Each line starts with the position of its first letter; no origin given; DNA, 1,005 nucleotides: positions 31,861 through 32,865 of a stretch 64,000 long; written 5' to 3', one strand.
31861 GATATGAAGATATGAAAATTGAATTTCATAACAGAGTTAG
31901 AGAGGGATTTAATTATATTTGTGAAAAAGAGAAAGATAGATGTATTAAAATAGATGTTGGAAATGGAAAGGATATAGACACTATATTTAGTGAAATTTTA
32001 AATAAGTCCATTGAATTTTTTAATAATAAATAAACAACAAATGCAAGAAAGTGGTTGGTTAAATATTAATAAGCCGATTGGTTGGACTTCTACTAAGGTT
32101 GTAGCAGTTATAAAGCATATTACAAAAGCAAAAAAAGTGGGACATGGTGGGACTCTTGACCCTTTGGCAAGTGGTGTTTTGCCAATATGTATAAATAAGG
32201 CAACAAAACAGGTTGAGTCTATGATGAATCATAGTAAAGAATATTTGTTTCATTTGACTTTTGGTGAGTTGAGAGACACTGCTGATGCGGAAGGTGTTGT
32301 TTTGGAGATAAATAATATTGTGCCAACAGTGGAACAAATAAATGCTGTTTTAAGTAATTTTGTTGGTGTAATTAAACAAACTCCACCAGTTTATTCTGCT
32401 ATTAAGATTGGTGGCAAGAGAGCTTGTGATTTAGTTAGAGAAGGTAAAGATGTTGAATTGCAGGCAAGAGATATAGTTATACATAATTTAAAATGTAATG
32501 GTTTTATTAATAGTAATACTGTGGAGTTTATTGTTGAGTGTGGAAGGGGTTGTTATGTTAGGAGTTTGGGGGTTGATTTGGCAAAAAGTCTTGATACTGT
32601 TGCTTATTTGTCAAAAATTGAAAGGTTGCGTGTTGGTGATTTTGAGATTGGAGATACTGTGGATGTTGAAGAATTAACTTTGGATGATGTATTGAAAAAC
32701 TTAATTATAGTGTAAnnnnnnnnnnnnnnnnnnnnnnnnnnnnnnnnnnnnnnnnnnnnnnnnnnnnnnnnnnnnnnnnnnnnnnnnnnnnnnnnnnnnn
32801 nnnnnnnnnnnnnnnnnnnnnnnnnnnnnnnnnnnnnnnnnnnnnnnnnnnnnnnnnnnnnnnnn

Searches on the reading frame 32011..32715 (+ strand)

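Call 20: search_protein_families(library=ncbifam, proteins=[window:32011-32715:+], max_evalue=0.00001)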
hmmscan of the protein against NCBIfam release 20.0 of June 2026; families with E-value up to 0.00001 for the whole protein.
window:32011-32715:+ (234 aa): 3 families
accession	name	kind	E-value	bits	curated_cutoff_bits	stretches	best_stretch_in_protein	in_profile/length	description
TIGR00431.1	TruB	equivalog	4.4e-66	222.6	151.45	1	14-222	2-210/210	tRNA pseudouridine(55) synthase TruB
NF003280.0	PRK04270.1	equivalog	1.2e-29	103.1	242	1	9-223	26-205/323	RNA-guided pseudouridylation complex pseudouridine synthase subunit Cbf5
TIGR00425.1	CBF5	equivalog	9.4e-29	100.5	238.15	1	13-222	33-207/322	RNA-guided pseudouridylation complex pseudouridine synthase subunit Cbf5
